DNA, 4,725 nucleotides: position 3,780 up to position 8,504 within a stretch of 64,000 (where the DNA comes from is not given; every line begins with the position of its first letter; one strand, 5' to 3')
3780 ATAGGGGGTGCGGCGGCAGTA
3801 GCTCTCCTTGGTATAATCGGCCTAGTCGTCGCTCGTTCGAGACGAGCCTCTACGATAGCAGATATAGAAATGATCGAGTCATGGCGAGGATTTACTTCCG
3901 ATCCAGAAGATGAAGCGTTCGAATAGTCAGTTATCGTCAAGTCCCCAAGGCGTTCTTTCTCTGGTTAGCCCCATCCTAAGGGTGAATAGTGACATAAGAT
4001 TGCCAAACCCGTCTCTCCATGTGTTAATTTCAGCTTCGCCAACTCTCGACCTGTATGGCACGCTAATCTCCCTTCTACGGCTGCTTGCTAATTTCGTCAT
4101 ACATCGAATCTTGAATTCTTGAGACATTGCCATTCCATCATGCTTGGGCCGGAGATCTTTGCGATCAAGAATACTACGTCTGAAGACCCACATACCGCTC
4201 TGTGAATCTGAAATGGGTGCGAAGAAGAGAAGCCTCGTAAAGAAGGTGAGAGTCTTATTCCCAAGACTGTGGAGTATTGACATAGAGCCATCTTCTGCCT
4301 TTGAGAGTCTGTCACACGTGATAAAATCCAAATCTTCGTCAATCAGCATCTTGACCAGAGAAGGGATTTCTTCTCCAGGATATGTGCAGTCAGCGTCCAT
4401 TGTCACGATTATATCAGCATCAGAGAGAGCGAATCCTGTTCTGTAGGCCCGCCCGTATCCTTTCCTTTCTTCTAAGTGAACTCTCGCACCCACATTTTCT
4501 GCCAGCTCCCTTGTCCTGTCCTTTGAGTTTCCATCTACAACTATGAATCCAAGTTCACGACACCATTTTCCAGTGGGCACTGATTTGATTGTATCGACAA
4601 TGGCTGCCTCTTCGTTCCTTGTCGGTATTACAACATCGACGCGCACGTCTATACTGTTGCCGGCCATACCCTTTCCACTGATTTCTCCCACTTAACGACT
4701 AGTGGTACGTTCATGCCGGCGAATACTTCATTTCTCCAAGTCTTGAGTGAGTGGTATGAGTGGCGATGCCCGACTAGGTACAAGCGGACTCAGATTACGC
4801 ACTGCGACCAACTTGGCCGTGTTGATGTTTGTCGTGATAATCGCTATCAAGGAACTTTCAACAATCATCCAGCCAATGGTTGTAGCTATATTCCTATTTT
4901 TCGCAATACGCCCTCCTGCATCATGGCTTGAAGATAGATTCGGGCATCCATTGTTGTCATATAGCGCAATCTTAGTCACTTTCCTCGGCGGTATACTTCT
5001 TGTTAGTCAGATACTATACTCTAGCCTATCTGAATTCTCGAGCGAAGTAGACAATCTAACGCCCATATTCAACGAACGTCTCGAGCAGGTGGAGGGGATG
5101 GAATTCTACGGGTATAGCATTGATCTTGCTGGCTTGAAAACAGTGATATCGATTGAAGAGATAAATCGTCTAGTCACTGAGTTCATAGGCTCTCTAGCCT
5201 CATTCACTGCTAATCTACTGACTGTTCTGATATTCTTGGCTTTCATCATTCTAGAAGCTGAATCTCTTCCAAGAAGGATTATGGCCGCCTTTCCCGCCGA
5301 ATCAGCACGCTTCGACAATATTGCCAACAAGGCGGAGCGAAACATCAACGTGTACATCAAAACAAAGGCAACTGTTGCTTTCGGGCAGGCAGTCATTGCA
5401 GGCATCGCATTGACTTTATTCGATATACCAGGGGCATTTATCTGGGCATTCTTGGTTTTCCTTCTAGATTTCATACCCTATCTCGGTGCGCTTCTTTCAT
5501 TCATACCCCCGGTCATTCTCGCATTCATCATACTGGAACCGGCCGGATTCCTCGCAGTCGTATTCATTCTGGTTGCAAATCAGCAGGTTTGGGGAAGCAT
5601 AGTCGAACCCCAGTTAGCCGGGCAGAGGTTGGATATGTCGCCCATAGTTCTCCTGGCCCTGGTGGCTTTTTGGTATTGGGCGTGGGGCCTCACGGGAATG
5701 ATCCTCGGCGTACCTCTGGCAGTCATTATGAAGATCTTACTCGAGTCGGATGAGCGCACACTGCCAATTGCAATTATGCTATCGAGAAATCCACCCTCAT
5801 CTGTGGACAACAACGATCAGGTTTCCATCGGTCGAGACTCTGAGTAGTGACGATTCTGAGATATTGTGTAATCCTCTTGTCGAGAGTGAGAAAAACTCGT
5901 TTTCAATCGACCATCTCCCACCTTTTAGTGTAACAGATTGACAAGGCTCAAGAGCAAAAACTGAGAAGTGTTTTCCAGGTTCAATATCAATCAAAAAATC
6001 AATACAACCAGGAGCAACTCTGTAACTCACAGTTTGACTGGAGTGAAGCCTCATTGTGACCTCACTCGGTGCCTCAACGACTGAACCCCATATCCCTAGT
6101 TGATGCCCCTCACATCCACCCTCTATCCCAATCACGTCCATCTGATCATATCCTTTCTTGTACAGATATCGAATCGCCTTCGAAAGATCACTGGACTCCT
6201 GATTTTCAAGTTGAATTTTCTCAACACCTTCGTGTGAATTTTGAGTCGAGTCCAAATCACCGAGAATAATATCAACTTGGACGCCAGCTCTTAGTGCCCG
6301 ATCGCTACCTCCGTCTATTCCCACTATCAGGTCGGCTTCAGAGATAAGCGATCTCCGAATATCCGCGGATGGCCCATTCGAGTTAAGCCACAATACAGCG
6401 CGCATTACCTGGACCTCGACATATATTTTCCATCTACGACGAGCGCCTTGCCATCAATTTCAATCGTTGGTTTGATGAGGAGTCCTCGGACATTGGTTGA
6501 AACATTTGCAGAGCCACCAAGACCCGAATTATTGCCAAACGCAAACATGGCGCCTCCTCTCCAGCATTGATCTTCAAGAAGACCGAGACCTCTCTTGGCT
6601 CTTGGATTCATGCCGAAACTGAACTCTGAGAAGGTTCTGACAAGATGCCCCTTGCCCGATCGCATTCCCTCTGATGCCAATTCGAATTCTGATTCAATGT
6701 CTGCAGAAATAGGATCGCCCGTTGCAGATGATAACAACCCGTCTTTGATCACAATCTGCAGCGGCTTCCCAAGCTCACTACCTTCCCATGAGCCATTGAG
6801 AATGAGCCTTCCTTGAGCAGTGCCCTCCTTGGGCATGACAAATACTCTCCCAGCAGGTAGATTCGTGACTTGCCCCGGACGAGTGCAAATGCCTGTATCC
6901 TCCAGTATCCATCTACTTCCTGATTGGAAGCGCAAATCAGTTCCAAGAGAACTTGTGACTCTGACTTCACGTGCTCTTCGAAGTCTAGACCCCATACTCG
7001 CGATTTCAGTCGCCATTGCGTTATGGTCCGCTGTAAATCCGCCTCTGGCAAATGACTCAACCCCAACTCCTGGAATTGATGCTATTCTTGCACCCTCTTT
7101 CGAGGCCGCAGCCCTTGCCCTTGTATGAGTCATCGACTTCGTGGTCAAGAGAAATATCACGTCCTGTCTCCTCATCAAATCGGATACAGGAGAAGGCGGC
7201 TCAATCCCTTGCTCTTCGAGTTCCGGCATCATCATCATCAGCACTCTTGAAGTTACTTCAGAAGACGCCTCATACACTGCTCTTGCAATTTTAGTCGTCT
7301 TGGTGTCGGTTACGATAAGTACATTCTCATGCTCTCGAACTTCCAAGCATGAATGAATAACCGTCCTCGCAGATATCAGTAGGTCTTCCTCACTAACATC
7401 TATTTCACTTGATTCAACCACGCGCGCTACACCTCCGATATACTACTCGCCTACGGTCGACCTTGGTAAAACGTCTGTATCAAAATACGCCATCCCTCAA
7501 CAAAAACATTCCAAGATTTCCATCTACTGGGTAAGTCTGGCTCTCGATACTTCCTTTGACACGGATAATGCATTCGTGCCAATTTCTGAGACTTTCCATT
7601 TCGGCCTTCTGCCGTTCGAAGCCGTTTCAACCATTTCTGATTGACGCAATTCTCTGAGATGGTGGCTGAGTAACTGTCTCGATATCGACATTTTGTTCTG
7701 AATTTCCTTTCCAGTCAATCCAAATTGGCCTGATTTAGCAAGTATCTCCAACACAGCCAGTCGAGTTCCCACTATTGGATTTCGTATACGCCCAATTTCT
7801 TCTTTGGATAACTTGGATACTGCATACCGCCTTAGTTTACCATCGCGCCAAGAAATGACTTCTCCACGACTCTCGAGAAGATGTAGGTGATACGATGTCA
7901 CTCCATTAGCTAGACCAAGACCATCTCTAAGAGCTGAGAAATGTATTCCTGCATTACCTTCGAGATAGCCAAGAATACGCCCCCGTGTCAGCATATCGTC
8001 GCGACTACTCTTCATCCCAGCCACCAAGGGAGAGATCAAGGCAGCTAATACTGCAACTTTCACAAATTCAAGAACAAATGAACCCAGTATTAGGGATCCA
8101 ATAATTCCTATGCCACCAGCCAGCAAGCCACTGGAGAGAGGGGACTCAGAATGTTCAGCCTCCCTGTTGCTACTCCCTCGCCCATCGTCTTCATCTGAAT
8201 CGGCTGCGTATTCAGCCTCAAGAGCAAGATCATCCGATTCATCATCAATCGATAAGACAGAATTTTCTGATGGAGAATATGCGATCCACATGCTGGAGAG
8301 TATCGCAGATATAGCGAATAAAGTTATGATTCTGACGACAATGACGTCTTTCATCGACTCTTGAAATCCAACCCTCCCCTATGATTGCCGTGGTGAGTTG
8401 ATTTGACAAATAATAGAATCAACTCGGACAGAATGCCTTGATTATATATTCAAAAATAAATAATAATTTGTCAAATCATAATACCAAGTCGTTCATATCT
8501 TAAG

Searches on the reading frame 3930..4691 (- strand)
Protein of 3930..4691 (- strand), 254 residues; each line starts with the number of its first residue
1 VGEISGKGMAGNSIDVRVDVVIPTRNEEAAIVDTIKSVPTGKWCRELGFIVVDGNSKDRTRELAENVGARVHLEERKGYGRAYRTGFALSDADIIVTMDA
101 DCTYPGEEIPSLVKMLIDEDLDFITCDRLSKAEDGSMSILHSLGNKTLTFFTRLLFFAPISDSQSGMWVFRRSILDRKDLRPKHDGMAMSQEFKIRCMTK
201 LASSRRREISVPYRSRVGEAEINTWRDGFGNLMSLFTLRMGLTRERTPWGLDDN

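Call 17: search_protein_families(library=ncbifam, proteins=[window:3930-4691:-], max_evalue=0.00001)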
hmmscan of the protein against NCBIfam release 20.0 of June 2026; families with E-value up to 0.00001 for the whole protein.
window:3930-4691:- (254 aa): 10 families
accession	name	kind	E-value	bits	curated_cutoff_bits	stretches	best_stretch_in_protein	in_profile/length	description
TIGR04182.1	glyco_TIGR04182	equivalog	6.3e-33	114.4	325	1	18-238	2-217/293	S-layer glycoprotein N-glycosyltransferase AglJ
NF041391.1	DPhHxTase_Halo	equivalog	4.8e-27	94.3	375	1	24-231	3-201/213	dolichyl-phosphate hexose transferase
NF058614.1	PPMAGASynPpgS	equivalog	1.2e-12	47.8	370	1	19-194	3-179/226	polyprenyl-phospho-N-acetylgalactosaminyl synthase PpgS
NF010496.0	PRK13915.1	equivalog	1.9e-12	46.9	262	1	15-120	30-147/307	glucosyl-3-phosphoglycerate synthase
TIGR04283.1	glyco_like_mftF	equivalog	1.1e-11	44.8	182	1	20-116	3-97/221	TIGR04283 family arsenosugar biosynthesis glycosyltransferase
NF007986.1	PRK10714.1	equivalog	1.6e-09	37.3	529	1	17-131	7-129/316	undecaprenyl-phosphate 4-deoxy-4-formamido-L-arabinose transferase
TIGR03469.1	HpnB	hypoth_equivalog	2.1e-08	33.6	379.25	1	17-76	45-104/386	hopene-associated glycosyltransferase HpnB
TIGR03965.1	mycofact_glyco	equivalog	2e-07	30.3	280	1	12-104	71-167/467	mycofactocin biosynthesis glycosyltransferase MftF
NF041865.1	EpsU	equivalog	3e-07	29.8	700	1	16-103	39-134/394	exopolysaccharide biosynthesis GT2 family glycosyltransferase EpsU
TIGR03937.1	PgaC_IcaA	equivalog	3.3e-07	29.6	422.3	1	17-116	46-150/407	poly-beta-1,6-N-acetyl-D-glucosamine synthase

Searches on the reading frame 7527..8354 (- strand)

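Call 17: search_protein_families(library=ncbifam, proteins=[window:7527-8354:-], max_evalue=0.00001)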
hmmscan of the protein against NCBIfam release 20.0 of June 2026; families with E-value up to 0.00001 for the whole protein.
window:7527-8354:- (276 aa): 4 families
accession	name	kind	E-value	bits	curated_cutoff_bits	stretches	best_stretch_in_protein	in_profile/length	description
NF033788.1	HTH_metalloreg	subfamily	7.1e-15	54.6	55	1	197-254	12-67/77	metalloregulator ArsR/SmtB family transcription factor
NF033789.1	repress_SdpR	subfamily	2.4e-06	27.4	100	0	197-248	9-57/79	autorepressor SdpR family transcription factor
NF047906.1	CdPbTransRegCmtR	equivalog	2.8e-06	27.2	150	0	217-257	39-79/104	Cd(II)/Pb(II)-sensing metalloregulatory transcriptional regulator CmtR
NF041413.1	ArsR_Rv2640c_fam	equivalog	5.2e-06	26.8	155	0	197-257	43-103/118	Rv2640c family ArsR-like transcriptional regulator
